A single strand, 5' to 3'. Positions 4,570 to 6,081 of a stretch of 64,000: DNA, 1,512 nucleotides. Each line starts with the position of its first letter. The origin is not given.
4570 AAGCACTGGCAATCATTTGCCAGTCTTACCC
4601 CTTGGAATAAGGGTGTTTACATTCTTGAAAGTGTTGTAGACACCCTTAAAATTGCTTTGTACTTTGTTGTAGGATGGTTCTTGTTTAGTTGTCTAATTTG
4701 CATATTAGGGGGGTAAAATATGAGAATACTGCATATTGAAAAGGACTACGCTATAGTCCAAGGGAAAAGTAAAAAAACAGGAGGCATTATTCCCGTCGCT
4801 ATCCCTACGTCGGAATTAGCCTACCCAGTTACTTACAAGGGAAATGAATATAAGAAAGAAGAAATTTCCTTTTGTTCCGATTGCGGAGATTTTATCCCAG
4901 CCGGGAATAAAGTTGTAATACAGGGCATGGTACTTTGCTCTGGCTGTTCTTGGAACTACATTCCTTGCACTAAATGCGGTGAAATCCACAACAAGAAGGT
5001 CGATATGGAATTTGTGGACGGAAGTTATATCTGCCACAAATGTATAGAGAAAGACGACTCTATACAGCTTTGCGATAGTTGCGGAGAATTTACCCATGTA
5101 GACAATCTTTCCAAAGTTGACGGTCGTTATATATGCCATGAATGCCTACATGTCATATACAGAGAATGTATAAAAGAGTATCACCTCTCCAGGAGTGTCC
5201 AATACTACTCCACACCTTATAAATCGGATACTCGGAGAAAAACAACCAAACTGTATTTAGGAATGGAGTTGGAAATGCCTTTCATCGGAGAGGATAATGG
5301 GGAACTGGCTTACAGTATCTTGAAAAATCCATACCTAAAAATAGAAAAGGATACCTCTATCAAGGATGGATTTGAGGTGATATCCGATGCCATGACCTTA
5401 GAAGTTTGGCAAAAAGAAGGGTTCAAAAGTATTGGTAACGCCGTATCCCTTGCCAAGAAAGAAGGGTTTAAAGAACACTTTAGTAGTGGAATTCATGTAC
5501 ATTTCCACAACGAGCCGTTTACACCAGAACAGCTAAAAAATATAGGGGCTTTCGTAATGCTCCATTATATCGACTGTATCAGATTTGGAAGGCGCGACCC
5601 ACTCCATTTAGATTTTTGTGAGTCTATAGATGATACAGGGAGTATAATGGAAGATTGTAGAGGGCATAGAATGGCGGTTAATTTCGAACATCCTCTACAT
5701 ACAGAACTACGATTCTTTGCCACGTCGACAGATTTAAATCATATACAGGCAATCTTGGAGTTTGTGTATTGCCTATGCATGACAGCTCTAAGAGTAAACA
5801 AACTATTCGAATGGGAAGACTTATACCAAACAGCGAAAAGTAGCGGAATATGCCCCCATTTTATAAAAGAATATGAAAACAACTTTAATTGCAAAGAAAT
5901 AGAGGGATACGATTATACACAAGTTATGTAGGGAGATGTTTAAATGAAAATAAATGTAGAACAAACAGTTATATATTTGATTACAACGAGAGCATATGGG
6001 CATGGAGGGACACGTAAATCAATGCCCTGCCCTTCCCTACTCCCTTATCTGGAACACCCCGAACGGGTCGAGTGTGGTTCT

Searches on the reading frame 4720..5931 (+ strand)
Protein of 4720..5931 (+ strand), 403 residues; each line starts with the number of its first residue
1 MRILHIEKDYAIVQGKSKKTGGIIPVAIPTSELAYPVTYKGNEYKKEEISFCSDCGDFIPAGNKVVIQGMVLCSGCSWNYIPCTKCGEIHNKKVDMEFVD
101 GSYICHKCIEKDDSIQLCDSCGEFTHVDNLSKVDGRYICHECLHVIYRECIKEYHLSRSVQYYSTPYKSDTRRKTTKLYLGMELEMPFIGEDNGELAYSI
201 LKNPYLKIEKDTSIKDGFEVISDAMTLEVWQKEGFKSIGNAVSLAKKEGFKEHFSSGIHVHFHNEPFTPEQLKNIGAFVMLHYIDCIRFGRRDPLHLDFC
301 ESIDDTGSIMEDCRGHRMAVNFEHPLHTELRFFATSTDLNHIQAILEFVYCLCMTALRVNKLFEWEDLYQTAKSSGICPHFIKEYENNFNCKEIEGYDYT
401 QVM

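Call 27: find_related_loci(query=window:4720-5931:+, collection=viral_contigs, flank=10000)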
Query window:4720-5931:+ (403 aa) in viral_contigs; peptide patterns used: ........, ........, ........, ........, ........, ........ (x = any residue, [..] = any of these).
15 stretches matched a pattern, but none encodes a relative of the query by tblastn (E <= 1e-3).

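Call 40: search_protein_families(library=pfam, proteins=[window:4720-5931:+], max_evalue=0.001)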
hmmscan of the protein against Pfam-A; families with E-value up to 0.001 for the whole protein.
window:4720-5931:+ (403 aa): 0 families
